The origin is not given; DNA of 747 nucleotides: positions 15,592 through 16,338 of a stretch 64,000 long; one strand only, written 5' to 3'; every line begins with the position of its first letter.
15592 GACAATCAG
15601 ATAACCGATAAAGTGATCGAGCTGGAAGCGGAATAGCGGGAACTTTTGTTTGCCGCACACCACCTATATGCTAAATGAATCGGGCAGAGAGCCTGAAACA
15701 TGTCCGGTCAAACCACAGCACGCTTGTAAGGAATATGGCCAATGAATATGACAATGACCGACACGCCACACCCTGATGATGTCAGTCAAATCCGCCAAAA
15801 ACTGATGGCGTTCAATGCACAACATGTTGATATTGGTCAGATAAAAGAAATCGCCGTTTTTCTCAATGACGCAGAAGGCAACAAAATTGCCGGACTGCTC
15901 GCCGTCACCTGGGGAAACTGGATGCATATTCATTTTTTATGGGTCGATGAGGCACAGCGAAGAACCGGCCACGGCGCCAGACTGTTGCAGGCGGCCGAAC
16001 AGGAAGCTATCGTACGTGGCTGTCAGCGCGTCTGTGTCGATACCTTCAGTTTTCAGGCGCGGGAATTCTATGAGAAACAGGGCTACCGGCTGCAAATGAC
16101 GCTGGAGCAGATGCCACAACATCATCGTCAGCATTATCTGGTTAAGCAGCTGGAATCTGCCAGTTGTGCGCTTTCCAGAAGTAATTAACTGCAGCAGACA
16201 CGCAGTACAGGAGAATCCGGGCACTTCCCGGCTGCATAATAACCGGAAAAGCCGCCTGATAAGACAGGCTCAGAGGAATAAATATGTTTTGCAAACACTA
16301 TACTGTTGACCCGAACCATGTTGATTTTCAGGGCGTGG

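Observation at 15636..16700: hrp-box-like promoter immediately after hrcU, in front of a GNAT acetyltransferase + hotdog thioesterase pair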

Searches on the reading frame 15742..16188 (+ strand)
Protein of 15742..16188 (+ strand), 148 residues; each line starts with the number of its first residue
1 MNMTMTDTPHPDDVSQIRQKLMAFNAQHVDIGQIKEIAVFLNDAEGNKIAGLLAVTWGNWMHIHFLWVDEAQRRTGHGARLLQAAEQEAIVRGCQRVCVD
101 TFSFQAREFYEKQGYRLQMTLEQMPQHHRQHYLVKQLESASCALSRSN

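Call 5: search_protein_families(library=pfam, proteins=[window:15742-16188:+], max_evalue=0.01)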
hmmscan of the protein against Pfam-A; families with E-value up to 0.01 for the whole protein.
window:15742-16188:+ (148 aa): 4 families
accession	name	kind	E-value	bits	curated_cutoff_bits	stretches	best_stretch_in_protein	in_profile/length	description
PF00583.31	Acetyltransf_1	-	7.7e-14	52.4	20.7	1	40-115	36-116/116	Acetyltransferase (GNAT) family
PF13673.13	Acetyltransf_10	-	1.2e-11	45.1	23.6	1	42-123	35-114/128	Acetyltransferase (GNAT) domain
PF13508.13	Acetyltransf_7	-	4.2e-11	43.5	27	1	45-116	11-83/84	Acetyltransferase (GNAT) domain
PF08445.16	FR47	-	0.0047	17.3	22.1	1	63-118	24-80/86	FR47-like protein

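Call 6: search_protein_families(library=ncbifam, proteins=[window:15742-16188:+], max_evalue=0.01)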
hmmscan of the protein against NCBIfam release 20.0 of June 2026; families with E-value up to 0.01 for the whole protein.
window:15742-16188:+ (148 aa): 12 families
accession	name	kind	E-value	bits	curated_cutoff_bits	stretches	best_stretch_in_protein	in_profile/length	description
NF002959.0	PRK03624.1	equivalog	2.5e-07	30.5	124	1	44-120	56-134/147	GNAT family acetyltransferase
NF005840.0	PRK07757.1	equivalog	2.1e-06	27.7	154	1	31-126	38-128/153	N-acetyltransferase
TIGR01575.1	rimI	equivalog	9e-06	25.9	86.4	1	19-118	10-115/132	ribosomal protein S18-alanine N-acetyltransferase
NF003641.0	PRK05279.1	equivalog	1.2e-05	24.4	344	1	62-135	361-431/441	amino-acid N-acetyltransferase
NF040501.1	resist_ArsN2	equivalog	3e-05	23.7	125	1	16-127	4-112/133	arsenic resistance N-acetyltransferase ArsN2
NF005921.0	PRK07922.1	equivalog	5.2e-05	22.9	180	1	34-116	45-124/170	amino-acid N-acetyltransferase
TIGR01211.1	ELP3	subfamily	0.001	17.7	350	1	61-118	459-514/522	tRNA uridine(34) 5-carboxymethylaminomethyl modification radical SAM/GNAT enzyme Elp3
NF041716.1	HxA_phane_GNAT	equivalog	0.0012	18.8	250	1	61-115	83-140/152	cyclophane-containing RiPP N-acetyltransferase HaaN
TIGR01890.1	N-Ac-Glu-synth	equivalog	0.0025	16.8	202.85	1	60-134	347-418/429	amino-acid N-acetyltransferase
NF000165.3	AAC_6p_Entco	exception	0.0043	16.9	300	0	62-97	72-107/178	aminoglycoside N-acetyltransferase AAC(6')-Ii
NF008212.0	PRK10975.1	equivalog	0.008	16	219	0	60-120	163-225/232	dTDP-4-amino-4,6-dideoxy-D-galactose acyltransferase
NF049894.1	CG3035_N_ac_Glu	equivalog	0.0082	15.4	280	1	59-118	231-292/300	N-acetylglutamate synthase, CG3035 family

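Call 7: find_encoding_contigs(protein=window:15742-16188:+, flank=6000, max_places=8)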
Protein window:15742-16188:+ (148 aa): 8 contigs read that carry it; 6 places shown.
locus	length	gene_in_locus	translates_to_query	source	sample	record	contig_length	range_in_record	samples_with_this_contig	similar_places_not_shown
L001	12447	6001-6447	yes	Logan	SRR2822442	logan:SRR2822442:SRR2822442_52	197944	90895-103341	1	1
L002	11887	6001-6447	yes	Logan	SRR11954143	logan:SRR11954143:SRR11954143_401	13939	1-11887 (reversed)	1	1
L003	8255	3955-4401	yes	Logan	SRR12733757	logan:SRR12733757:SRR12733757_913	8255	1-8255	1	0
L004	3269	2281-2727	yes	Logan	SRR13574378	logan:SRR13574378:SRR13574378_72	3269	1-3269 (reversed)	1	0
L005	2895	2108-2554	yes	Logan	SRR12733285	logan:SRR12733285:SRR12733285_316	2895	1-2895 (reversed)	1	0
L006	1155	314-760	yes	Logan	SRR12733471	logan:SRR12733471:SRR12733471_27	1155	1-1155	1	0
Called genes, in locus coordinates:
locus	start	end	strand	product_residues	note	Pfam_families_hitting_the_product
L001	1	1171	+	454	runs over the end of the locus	PF00006:ATP-synt_ab, PF18269:T3SS_ATPase_C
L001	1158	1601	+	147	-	-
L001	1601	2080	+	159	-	-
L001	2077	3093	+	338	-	PF27361:HrcQa_N, PF28396:SepQ_C (faint), PF01052:FliMN_C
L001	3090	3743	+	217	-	PF00813:FliP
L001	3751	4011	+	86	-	PF01313:Bac_export_3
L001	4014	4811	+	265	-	PF01311:Bac_export_1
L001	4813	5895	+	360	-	PF01312:Bac_export_2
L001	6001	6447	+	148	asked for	PF00583:Acetyltransf_1, PF13673:Acetyltransf_10, PF13508:Acetyltransf_7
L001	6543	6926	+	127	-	PF13279:4HBT_2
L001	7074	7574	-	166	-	-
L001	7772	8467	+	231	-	PF00702:Hydrolase, PF13419:HAD_2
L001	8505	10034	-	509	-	PF02661:Fic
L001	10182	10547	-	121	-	-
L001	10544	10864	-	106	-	PF00892:EamA, PF10639:TMEM234 (weak)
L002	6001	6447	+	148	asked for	PF00583:Acetyltransf_1, PF13673:Acetyltransf_10, PF13508:Acetyltransf_7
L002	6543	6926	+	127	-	PF13279:4HBT_2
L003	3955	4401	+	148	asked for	PF00583:Acetyltransf_1, PF13673:Acetyltransf_10, PF13508:Acetyltransf_7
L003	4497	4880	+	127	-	PF13279:4HBT_2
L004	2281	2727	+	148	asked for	PF00583:Acetyltransf_1, PF13673:Acetyltransf_10, PF13508:Acetyltransf_7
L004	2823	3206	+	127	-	PF13279:4HBT_2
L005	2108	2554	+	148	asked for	PF00583:Acetyltransf_1, PF13673:Acetyltransf_10, PF13508:Acetyltransf_7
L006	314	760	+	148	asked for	PF00583:Acetyltransf_1, PF13673:Acetyltransf_10, PF13508:Acetyltransf_7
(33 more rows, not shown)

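Call 10: find_homologous_proteins(query=window:15742-16188:+, max_evalue=1e-10)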
Query window:15742-16188:+ (148 aa): 113 proteins with E <= 1e-10 among 129 candidates.
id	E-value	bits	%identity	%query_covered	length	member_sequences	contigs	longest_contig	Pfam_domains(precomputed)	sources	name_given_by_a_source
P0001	6.7e-96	336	100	100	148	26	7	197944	PF13673.14,PF13508.14,PF00583.32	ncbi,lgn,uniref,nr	ncbi:GNAT family N-acetyltransferase [Pantoea vagans]|uniref:GNAT family N-acetyltransferase n=1 Tax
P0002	1.2e-81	289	85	100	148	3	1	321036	PF13673.14,PF13508.14,PF00583.32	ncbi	-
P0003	6.0e-78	278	83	98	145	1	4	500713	PF13673.14,PF13508.14,PF00583.32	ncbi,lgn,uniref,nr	ncbi:GNAT family N-acetyltransferase [Erwinia psidii]|uniref:GNAT family N-acetyltransferase n=1 Tax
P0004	1.1e-71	257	75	100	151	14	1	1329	PF13673.14,PF13508.14,PF00583.32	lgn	-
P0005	4.9e-71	255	79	94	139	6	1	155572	PF13673.14,PF13508.14,PF00583.32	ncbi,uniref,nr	ncbi:GNAT family N-acetyltransferase [Erwinia amylovora]|uniref:GNAT family N-acetyltransferase n=1 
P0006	2.6e-70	253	79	94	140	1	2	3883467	PF13673.14,PF13508.14,PF00583.32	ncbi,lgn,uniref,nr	ncbi:GNAT family N-acetyltransferase [Erwinia tasmaniensis]|uniref:Acetyltransferase n=1 Tax=Erwinia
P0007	3.5e-70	252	78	94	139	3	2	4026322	PF13673.14,PF13508.14,PF00583.32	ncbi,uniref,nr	ncbi:GNAT family N-acetyltransferase [Erwinia pyrifoliae]|uniref:GNAT family N-acetyltransferase n=1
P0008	3.2e-69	249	77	94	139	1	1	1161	PF13673.14,PF13508.14,PF00583.32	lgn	-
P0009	1.3e-68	247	70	100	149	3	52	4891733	PF13673.14,PF13508.14,PF00583.32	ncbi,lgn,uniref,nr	ncbi:GNAT family N-acetyltransferase [Erwinia tracheiphila]|uniref:GNAT family N-acetyltransferase n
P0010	3.3e-68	246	76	94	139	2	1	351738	PF13673.14,PF13508.14,PF00583.32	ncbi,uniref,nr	ncbi:GNAT family N-acetyltransferase [Erwinia piriflorinigrans]|uniref:Blasticidin S-acetyltransfera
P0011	2.0e-65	237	71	95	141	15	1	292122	PF13673.14,PF13508.14,PF00583.32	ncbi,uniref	ncbi:GNAT family N-acetyltransferase [Pantoea stewartii]|uniref:GNAT family N-acetyltransferase n=1 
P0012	1.9e-63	230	71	95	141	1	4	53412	PF13673.14,PF13508.14,PF00583.32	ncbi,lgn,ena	-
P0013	5.1e-58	213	71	93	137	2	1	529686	PF13673.14,PF13508.14,PF00583.32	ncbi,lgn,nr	ncbi:TPA: GNAT family N-acetyltransferase [Klebsiella aerogenes]|nr:GNAT family N-acetyltransferase 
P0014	3.7e-56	207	69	93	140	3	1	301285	PF13673.14,PF13508.14,PF00583.32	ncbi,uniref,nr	ncbi:GNAT family N-acetyltransferase [Klebsiella indica]|uniref:GNAT family N-acetyltransferase n=1 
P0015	2.0e-39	153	81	59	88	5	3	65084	PF13673.14,PF13508.14,PF00583.32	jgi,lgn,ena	jgi:GNAT superfamily N-acetyltransferase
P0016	4.7e-39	151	53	93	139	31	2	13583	PF13673.14,PF13508.14,PF00583.32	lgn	-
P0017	1.8e-35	140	50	93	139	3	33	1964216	PF13673.14,PF13508.14,PF00583.32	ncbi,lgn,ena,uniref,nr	ncbi:GNAT family N-acetyltransferase [Yersinia proxima]|uniref:GNAT family N-acetyltransferase n=1 T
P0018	3.3e-34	136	50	93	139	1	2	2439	PF13673.14,PF13508.14,PF00583.32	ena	-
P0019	1.1e-33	134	50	93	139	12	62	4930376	PF13673.14,PF13508.14,PF00583.32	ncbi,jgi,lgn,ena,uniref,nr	ncbi:putative acetyltransferase [Yersinia intermedia]|jgi:GNAT superfamily N-acetyltransferase|unire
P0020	1.7e-33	133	48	93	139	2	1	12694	PF13673.14,PF13508.14,PF00583.32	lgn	-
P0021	5.0e-33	132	47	94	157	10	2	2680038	PF13673.14,PF13508.14,PF00583.32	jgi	jgi:GNAT superfamily N-acetyltransferase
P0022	1.7e-31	127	46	92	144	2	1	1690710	PF13673.14,PF13508.14,PF00583.32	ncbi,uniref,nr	ncbi:GNAT family N-acetyltransferase (plasmid) [Photobacterium sp. GJ3]|uniref:GNAT family N-acetylt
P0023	1.8e-31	127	45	92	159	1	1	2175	PF13673.14,PF13508.14,PF00583.32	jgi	jgi:GNAT superfamily N-acetyltransferase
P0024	6.7e-31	125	44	93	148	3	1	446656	PF13673.14,PF13508.14,PF00583.32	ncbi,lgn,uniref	ncbi:GNAT family N-acetyltransferase [Rouxiella sp. Mn2063]|uniref:GNAT family N-acetyltransferase n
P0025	1.1e-30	124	42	93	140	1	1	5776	PF13673.14,PF13508.14,PF00583.32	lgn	-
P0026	1.3e-30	124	44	93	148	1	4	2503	PF13673.14,PF13508.14,PF00583.32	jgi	-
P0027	1.6e-30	124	42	93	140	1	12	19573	PF13673.14,PF13508.14,PF00583.32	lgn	-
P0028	1.6e-30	124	42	93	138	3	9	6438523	PF13673.14,PF13508.14,PF00583.32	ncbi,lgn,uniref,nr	ncbi:putative Acyl-CoA N-acyltransferase [Vibrio nigripulchritudo MADA3029]|uniref:Acyl-CoA N-acyltr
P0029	1.6e-30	124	42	93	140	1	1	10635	PF13673.14,PF13508.14,PF00583.32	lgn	-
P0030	1.8e-30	124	45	93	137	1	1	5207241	PF13673.14,PF13508.14,PF00583.32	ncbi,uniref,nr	ncbi:GNAT family N-acetyltransferase [Kosakonia sacchari]|uniref:GNAT family N-acetyltransferase n=1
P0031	2.4e-30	123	46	94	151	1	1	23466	PF13673.14,PF13508.14,PF00583.32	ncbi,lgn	-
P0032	2.5e-30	123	44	93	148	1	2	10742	PF13673.14,PF13508.14,PF00583.32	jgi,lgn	-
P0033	4.0e-30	123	45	93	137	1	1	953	PF13673.14,PF13508.14,PF00583.32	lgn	-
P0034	4.2e-30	122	42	93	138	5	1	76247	PF13673.14,PF13508.14,PF00583.32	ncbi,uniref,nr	ncbi:GNAT family N-acetyltransferase [Vibrio nigripulchritudo]|uniref:GNAT family N-acetyltransferas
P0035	5.6e-30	122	42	93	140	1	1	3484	PF13673.14,PF13508.14,PF00583.32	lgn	-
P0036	2.3e-29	120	44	93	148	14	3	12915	PF13673.14,PF13508.14,PF00583.32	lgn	-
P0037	3.8e-29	119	47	93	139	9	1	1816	PF13673.14,PF13508.14,PF00583.32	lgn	-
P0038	1.1e-28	118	46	92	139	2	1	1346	PF13673.14,PF13508.14,PF00583.32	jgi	jgi:GNAT superfamily N-acetyltransferase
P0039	1.3e-28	118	43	93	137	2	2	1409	PF13673.14,PF13508.14,PF00583.32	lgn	-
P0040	3.0e-28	116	50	74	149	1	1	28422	PF13673.14,PF13508.14,PF00583.32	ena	-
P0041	4.6e-28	116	44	93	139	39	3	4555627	PF13673.14,PF13508.14,PF00583.32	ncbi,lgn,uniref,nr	ncbi:GNAT family N-acetyltransferase [Lelliottia amnigena]|uniref:GNAT family N-acetyltransferase n=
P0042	1.9e-27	114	42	93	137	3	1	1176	PF13673.14,PF13508.14,PF00583.32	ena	-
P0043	2.2e-27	114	41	93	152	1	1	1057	PF13673.14,PF13508.14,PF00583.32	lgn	-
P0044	6.9e-27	112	43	88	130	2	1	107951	PF13673.14,PF13508.14,PF00583.32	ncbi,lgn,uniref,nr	ncbi:Acetyltransferase (GNAT) family protein [Marinomonas spartinae]|uniref:GNAT family N-acetyltran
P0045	7.5e-27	112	43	93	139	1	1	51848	PF13673.14,PF13508.14,PF00583.32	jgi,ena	-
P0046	8.5e-27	112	43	91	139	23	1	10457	PF13673.14,PF13508.14,PF00583.32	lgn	-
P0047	1.3e-26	111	43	93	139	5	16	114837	PF13673.14,PF13508.14,PF00583.32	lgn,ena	-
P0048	1.5e-26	111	47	92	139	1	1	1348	PF13673.14,PF13508.14,PF00583.32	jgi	-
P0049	1.9e-26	111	43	93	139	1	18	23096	PF13673.14,PF13508.14,PF00583.32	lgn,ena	-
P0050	2.7e-26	110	43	93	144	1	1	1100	PF13673.14,PF13508.14,PF00583.32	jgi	jgi:GNAT superfamily N-acetyltransferase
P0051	3.7e-26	110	38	92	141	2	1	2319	PF13673.14,PF13508.14,PF00583.32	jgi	jgi:GNAT superfamily N-acetyltransferase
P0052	4.4e-26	109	44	93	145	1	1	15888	PF13673.14,PF13508.14,PF00583.32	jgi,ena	-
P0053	4.8e-26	109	43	93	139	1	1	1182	PF13673.14,PF13508.14,PF00583.32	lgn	-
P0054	1.3e-25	108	43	93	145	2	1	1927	PF13673.14,PF13508.14,PF00583.32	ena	-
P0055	1.4e-25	108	53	67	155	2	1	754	PF13673.14,PF13508.14,PF00583.32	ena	-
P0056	1.4e-25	108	53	67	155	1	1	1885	PF13673.14,PF13508.14,PF00583.32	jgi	jgi:GNAT superfamily N-acetyltransferase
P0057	3.0e-25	107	40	95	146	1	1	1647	PF13673.14,PF13508.14,PF00583.32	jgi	jgi:GNAT superfamily N-acetyltransferase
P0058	3.3e-25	107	43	86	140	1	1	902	PF13673.14,PF13508.14,PF00583.32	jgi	jgi:GNAT superfamily N-acetyltransferase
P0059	3.7e-25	106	45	93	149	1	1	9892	PF13673.14,PF13508.14,PF00583.32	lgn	-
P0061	9.0e-25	105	43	93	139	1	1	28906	PF13673.14,PF13508.14,PF00583.32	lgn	-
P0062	1.7e-24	104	44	95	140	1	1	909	PF13673.14,PF13508.14,PF00583.32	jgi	jgi:ribosomal protein S18 acetylase RimI-like enzyme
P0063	1.9e-24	104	44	85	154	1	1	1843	PF13673.14,PF13508.14,PF00583.32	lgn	-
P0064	3.0e-24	103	41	95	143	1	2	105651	PF13673.14,PF13508.14,PF00583.32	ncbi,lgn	-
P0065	3.4e-24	103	41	95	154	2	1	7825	PF13673.14,PF13508.14,PF00583.32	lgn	-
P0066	5.2e-24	103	39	93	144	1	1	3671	PF13673.14,PF13508.14,PF00583.32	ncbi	-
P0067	1.1e-23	102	41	91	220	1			PF13673.14,PF13508.14,PF00583.32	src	-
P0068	7.6e-23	99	39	93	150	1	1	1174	PF13673.14,PF13508.14,PF00583.32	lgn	-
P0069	8.1e-23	99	39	92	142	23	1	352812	PF13673.14,PF13508.14,PF00583.32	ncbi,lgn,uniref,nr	ncbi:GNAT family N-acetyltransferase [Pectobacterium carotovorum]|uniref:GNAT family N-acetyltransfe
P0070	9.4e-23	99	42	92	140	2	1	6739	PF13673.14,PF13508.14,PF00583.32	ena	-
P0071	1.6e-22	98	44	72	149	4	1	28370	PF13673.14,PF13508.14,PF00583.32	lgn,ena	-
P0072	2.1e-22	98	39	91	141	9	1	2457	PF13673.14,PF13508.14,PF00583.32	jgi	jgi:GNAT superfamily N-acetyltransferase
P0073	3.2e-22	97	39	93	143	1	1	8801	PF13673.14,PF13508.14,PF00583.32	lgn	-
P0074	3.4e-22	97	39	91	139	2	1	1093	PF13508.14,PF00583.32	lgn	-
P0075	5.7e-22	96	40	98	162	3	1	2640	PF13673.14,PF13508.14,PF00583.32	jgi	jgi:GNAT superfamily N-acetyltransferase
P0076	1.4e-21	95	44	70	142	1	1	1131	PF13673.14,PF13508.14,PF00583.32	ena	-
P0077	2.0e-21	94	41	86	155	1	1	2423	PF13508.14,PF00583.32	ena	-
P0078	3.7e-21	93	35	92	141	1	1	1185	PF13673.14,PF13508.14,PF00583.32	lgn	-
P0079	5.8e-21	93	40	91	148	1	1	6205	PF13673.14,PF13508.14,PF00583.32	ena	-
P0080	7.2e-21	93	37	91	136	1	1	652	PF13673.14,PF13508.14,PF00583.32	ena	-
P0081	7.5e-21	92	35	92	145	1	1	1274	PF13673.14,PF13508.14,PF00583.32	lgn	-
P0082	1.4e-20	92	42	90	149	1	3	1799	PF13673.14,PF13508.14,PF00583.32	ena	-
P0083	2.2e-20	91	34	93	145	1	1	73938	PF13673.14,PF13508.14,PF00583.32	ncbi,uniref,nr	ncbi:MAG TPA: GNAT family N-acetyltransferase [Archangium sp.]|uniref:GNAT family N-acetyltransferas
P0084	2.4e-20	91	43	82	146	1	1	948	PF13673.14,PF13508.14,PF08445.17,PF13880.13,PF00583.32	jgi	jgi:GNAT superfamily N-acetyltransferase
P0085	2.8e-20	91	34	93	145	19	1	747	PF13673.14,PF13508.14,PF00583.32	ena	-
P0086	9.1e-20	89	34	93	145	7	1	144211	PF13673.14,PF13508.14,PF00583.32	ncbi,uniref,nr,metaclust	ncbi:GNAT family N-acetyltransferase [Archangium violaceum]|uniref:N-acetyltransferase domain-contai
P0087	1.0e-19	89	38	85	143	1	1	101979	PF13673.14,PF13508.14,PF00583.32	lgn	-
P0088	1.3e-19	88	42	76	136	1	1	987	PF13673.14,PF13508.14,PF00583.32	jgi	-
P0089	2.0e-19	88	38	93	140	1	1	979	PF13673.14,PF13508.14,PF00583.32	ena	-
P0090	2.1e-19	88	35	92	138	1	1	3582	PF13673.14,PF13508.14,PF00583.32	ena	-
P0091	4.5e-19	87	38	85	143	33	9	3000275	PF13673.14,PF13508.14,PF00583.32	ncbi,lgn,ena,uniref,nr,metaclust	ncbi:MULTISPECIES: GNAT family N-acetyltransferase [unclassified Exiguobacterium]|uniref:GCN5-relate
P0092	5.3e-19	86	42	82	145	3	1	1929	PF13673.14,PF13508.14,PF13880.13,PF00583.32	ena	-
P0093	1.2e-18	85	41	89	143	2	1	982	PF13508.14,PF00583.32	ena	-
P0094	2.0e-18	85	47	64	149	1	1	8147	PF13673.14,PF13508.14,PF00583.32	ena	-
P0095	2.9e-18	84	37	86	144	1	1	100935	PF13673.14,PF13508.14,PF00583.32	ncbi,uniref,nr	ncbi:GNAT family N-acetyltransferase [Paenibacillus arenilitoris]|uniref:GNAT family N-acetyltransfe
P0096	5.3e-18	83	33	89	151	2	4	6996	PF13673.14,PF13508.14,PF00583.32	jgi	-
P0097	5.8e-18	83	39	85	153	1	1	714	PF13673.14,PF13508.14,PF14542.13,PF00583.32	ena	-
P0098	6.7e-18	83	40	85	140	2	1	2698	PF13673.14,PF13508.14,PF00583.32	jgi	-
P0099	1.9e-17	81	35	93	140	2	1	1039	PF13673.14,PF13508.14,PF00583.32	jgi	-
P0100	2.4e-17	81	37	85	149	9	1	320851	PF13673.14,PF13508.14,PF00583.32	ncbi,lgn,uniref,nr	ncbi:GNAT family N-acetyltransferase [Exiguobacterium sp. s48]|uniref:GNAT family N-acetyltransferas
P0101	4.5e-17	80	42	72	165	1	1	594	PF13673.14,PF13508.14,PF00583.32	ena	-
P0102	5.4e-17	80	35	93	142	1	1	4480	PF13508.14,PF00583.32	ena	-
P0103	7.1e-17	80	39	80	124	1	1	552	PF13508.14,PF00583.32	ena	-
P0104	1.5e-16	79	43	77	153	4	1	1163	PF13673.14,PF13508.14,PF14542.13,PF00583.32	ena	-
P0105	2.5e-16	78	38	86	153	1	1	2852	PF13673.14,PF13508.14,PF00583.32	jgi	jgi:GNAT superfamily N-acetyltransferase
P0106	3.4e-16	77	34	94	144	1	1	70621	PF13673.14,PF13508.14,PF00583.32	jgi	jgi:GNAT superfamily N-acetyltransferase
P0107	2.6e-15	75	57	45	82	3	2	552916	PF13673.14,PF13508.14,PF00583.32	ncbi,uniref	ncbi:GNAT family N-acetyltransferase [Yersinia canariae]|uniref:GNAT family N-acetyltransferase n=1 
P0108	4.3e-15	74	39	84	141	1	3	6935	PF13673.14,PF13508.14,PF00583.32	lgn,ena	-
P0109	3.0e-14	71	38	72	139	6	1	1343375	PF13673.14,PF13508.14,PF00583.32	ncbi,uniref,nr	ncbi:GNAT family N-acetyltransferase [Vibrio taketomensis]|uniref:GNAT family N-acetyltransferase n=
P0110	3.5e-14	71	36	86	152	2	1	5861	PF13673.14,PF13508.14,PF14542.13,PF00583.32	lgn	-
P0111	1.0e-13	69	35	90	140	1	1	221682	PF13673.14,PF13508.14,PF08445.17,PF00583.32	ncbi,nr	ncbi:MAG: GNAT family N-acetyltransferase [Alphaproteobacteria bacterium]|nr:GNAT family N-acetyltra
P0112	2.4e-13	68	46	53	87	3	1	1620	PF13673.14,PF13508.14,PF00583.32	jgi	jgi:ribosomal protein S18 acetylase RimI-like enzyme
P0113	2.5e-11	62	43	61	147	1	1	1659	PF13673.14,PF13508.14,PF00583.32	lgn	-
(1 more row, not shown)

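Call 12: find_related_loci(query=A1, collection=genome_contigs, flank=6000)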
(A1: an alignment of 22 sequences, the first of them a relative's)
Query A1 (148 aa) in genome_contigs; peptide patterns used: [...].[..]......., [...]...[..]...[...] (x = any residue, [..] = any of these).
600 stretches matched a pattern (row limit reached: there are more); 565 encode a relative of the query (tblastn E <= 1e-3); the best 80 are kept; 80 distinct loci.
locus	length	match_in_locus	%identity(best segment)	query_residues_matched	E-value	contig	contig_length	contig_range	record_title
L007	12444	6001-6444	70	1-148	8e-75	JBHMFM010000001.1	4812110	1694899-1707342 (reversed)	Erwinia tracheiphila strain ICMP 5845 contig_1_pilon, whole genome shotgun sequence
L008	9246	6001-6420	71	1-140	9e-69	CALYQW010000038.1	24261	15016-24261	MAG: uncultured Erwinia sp. isolate SRR11267070_bin.16_metawrap_v1.3.0_MAG genome assembly, contig: ERZ9515155_529, whol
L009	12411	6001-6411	52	1-137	1e-43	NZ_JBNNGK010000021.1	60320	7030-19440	Serratia sp. NPDC078593 NPDC078593_64_G6.ctg-0021, whole genome shotgun sequence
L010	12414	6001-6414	47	1-137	2e-42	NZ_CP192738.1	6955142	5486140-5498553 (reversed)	Hahella sp. NBU794 chromosome, complete genome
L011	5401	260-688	48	1-143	7e-42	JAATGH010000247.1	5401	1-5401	MAG: Enterobacterales bacterium isolate bin_314 k141_20744, whole genome shotgun sequence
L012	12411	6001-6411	48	1-137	2e-41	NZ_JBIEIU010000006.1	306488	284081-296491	Serratia quinivorans strain W23_MBD1_M1 NODE_6_length_306488_cov_94.120374, whole genome shotgun sequence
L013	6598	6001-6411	48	1-137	9e-42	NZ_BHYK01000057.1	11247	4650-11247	Clostridium tagluense strain A121 sequence057, whole genome shotgun sequence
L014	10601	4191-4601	50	1-137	4e-41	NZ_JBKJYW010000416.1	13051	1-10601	MAG: Serratia sp. (in: enterobacteria) isolate swi_bin.219 k127_6756596, whole genome shotgun sequence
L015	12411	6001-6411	49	1-137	3e-41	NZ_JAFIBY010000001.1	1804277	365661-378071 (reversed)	Serratia sp. PL17 Ga0418748_01, whole genome shotgun sequence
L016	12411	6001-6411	49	1-137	5e-41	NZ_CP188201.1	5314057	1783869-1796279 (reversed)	Serratia proteamaculans isolate CBSDS_009 chromosome, complete genome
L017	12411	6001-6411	50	1-137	1e-40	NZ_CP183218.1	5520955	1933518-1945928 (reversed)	Serratia fonticola strain GTA-SR07 chromosome, complete genome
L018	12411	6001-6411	48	1-137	1e-40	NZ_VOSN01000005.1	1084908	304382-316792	Serratia montpellierensis strain PsyLou2A USDA-ARS_EBCL_PsyLou2A.5, whole genome shotgun sequence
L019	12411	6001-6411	47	1-137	2e-40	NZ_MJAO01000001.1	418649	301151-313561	Serratia marcescens strain MSU97 contig00001, whole genome shotgun sequence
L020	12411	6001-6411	49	1-137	4e-40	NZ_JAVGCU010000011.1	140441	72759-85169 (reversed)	Serratia fonticola strain RP0009 contig00011, whole genome shotgun sequence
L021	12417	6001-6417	45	1-139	3e-40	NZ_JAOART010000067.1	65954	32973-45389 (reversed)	MAG: Anaeromicrobium sp. isolate McD1.6 contig_129345, whole genome shotgun sequence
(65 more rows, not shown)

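Call 13: find_encoding_contigs(protein=P0005, flank=7000, max_places=2)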
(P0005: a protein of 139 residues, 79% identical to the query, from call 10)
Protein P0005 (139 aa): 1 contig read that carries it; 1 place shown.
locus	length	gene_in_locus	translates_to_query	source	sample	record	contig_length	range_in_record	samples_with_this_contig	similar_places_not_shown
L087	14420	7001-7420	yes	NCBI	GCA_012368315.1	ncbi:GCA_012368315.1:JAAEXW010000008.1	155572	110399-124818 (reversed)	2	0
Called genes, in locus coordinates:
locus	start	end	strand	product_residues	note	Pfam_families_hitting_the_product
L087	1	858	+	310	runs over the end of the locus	PF16697:Yop-YscD_cpl, PF21934:Yop-YscD_ppl_3rd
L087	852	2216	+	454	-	PF00006:ATP-synt_ab, PF18269:T3SS_ATPase_C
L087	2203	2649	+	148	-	-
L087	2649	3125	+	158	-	-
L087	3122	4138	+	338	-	PF27361:HrcQa_N, PF01052:FliMN_C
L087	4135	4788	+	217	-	PF00813:FliP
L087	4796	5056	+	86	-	PF01313:Bac_export_3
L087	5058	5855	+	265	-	PF01311:Bac_export_1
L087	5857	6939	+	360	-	PF01312:Bac_export_2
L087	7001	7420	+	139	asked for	PF00583:Acetyltransf_1, PF13673:Acetyltransf_10, PF13508:Acetyltransf_7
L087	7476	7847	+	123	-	PF13279:4HBT_2 (weak)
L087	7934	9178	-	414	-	-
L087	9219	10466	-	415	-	PF13535:ATP-grasp_4 (weak)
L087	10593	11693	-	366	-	-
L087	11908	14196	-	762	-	PF16937:T3SS_HrpK1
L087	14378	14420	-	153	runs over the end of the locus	PF06903:VirK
